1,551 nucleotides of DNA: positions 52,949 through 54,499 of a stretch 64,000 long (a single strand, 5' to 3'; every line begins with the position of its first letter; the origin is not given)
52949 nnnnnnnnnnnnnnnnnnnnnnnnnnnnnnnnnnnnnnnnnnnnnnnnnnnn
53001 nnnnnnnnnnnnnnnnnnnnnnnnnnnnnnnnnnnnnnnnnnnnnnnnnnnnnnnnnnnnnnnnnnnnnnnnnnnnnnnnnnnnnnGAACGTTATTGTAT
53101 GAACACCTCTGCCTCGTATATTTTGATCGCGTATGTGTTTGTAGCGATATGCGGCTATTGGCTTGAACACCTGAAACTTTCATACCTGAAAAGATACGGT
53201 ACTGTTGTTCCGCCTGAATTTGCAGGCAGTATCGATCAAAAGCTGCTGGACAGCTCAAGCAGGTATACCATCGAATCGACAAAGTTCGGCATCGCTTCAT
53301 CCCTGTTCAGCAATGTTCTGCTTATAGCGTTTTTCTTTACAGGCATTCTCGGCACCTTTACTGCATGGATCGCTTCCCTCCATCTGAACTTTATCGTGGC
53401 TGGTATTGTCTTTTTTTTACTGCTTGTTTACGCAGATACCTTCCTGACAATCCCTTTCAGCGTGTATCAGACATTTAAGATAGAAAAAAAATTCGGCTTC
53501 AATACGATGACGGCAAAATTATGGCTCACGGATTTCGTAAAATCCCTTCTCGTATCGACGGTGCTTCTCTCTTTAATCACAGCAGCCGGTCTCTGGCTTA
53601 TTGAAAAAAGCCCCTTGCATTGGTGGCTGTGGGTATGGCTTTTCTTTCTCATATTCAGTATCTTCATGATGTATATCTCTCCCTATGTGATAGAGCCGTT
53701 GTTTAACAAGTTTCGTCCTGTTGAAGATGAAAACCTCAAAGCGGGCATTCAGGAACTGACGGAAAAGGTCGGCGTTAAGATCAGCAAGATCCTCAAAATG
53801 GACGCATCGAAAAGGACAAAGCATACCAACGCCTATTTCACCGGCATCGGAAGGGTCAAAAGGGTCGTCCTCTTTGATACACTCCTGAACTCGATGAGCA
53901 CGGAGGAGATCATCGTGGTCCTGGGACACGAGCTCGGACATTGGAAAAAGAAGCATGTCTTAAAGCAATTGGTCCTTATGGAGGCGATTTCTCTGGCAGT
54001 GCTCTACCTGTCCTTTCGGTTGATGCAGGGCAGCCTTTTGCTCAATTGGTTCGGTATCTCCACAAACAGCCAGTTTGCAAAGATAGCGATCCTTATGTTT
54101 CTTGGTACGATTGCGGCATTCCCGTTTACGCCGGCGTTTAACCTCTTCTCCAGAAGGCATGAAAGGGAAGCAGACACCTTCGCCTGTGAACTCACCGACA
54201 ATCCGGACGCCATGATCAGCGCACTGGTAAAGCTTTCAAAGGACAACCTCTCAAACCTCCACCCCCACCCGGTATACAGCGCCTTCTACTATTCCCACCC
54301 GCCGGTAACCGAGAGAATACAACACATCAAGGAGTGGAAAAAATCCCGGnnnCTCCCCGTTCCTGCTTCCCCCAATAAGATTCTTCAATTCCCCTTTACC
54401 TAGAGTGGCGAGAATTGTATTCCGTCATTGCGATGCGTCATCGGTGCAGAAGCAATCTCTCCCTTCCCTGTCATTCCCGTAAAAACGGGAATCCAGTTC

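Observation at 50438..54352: Kinase-like protein fused to an apparently catalytic FGE (formylglycine-generating enzyme) domain, followed by a Ste24-like protease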

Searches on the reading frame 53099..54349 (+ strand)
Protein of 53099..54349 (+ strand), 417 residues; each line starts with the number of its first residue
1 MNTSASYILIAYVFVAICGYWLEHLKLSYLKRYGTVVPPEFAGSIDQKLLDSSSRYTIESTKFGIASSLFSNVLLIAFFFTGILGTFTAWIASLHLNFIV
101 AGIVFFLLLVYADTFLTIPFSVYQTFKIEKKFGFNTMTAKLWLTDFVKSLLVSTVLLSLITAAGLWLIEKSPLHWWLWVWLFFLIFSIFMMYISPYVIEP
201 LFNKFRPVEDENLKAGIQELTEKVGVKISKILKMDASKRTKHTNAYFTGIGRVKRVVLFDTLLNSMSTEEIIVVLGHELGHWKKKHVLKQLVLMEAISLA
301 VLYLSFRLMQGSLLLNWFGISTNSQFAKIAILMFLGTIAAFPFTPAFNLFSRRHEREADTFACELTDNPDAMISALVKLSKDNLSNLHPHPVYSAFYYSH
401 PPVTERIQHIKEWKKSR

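Call 6: search_protein_families(library=pfam, proteins=[window:53099-54349:+], max_evalue=0.01)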
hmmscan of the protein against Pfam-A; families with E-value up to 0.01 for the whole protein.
window:53099-54349:+ (417 aa): 3 families
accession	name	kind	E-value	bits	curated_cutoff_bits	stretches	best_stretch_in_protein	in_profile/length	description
PF16491.10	Peptidase_M48_N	-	1.8e-51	174.9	27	1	29-204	4-179/179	CAAX prenyl protease N-terminal, five membrane helices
PF01435.24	Peptidase_M48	-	1.7e-41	142.6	20.3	1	209-413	3-185/186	Peptidase family M48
PF05569.17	Peptidase_M56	-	4.7e-05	23.2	31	1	175-292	103-214/296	BlaR1 peptidase M56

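Call 44: search_protein_families(library=ncbifam, proteins=[window:53099-54349:+], max_evalue=0.001)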
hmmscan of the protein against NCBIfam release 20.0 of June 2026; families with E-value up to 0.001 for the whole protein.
window:53099-54349:+ (417 aa): 9 families
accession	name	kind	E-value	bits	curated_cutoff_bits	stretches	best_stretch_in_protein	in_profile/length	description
NF003425.0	PRK04897.1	equivalog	1.4e-13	50.8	355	1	150-409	17-280/298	zinc metalloprotease HtpX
NF003965.0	PRK05457.1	equivalog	5.6e-13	48.9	245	1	208-412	74-283/285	protease HtpX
NF002322.0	PRK01265.1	equivalog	4.8e-12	46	275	1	137-361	4-228/325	zinc metalloprotease HtpX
NF002669.0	PRK02391.1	equivalog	1.3e-11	44.2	341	1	179-381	43-241/298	zinc metalloprotease HtpX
NF002826.0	PRK03001.1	equivalog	2.3e-11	43.4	369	1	148-383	6-230/285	zinc metalloprotease HtpX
NF002839.0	PRK03072.1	equivalog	2.8e-11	43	412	1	239-381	96-234/291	zinc metalloprotease HtpX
NF052399.1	M48_lipo_LoiP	exception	8.6e-10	38.5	365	1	239-412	93-242/247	metalloprotease LoiP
NF002775.0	PRK02870.1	equivalog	1.1e-09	38.1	285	1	203-386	107-285/338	zinc metalloprotease HtpX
NF002363.0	PRK01345.1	equivalog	6e-08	32.2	422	1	211-381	67-228/318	zinc metalloprotease HtpX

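Call 85: search_solved_structures(query=window:53099-54349:+, max_evalue=0.00001, show_alignments=1)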
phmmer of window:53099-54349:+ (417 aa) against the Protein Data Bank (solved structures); distinct sequences matched with E-value up to 0.00001: 5.
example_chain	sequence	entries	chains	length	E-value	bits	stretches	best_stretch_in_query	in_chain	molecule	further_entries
4il3_A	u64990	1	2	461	6.4e-62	213.3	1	28-409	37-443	Ste24p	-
5syt_A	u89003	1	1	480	1.9e-54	188.7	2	32-267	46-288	CAAX prenyl protease 1 homolog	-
4aw6_A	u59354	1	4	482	6.1e-54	187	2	32-267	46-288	CAAX PRENYL PROTEASE 1 HOMOLOG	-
6bh8_A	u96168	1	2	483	6.3e-54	187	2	32-267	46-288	CAAX prenyl protease 1 homolog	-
2ypt_A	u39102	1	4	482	4.2e-53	184.3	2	32-267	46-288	CAAX PRENYL PROTEASE 1 HOMOLOG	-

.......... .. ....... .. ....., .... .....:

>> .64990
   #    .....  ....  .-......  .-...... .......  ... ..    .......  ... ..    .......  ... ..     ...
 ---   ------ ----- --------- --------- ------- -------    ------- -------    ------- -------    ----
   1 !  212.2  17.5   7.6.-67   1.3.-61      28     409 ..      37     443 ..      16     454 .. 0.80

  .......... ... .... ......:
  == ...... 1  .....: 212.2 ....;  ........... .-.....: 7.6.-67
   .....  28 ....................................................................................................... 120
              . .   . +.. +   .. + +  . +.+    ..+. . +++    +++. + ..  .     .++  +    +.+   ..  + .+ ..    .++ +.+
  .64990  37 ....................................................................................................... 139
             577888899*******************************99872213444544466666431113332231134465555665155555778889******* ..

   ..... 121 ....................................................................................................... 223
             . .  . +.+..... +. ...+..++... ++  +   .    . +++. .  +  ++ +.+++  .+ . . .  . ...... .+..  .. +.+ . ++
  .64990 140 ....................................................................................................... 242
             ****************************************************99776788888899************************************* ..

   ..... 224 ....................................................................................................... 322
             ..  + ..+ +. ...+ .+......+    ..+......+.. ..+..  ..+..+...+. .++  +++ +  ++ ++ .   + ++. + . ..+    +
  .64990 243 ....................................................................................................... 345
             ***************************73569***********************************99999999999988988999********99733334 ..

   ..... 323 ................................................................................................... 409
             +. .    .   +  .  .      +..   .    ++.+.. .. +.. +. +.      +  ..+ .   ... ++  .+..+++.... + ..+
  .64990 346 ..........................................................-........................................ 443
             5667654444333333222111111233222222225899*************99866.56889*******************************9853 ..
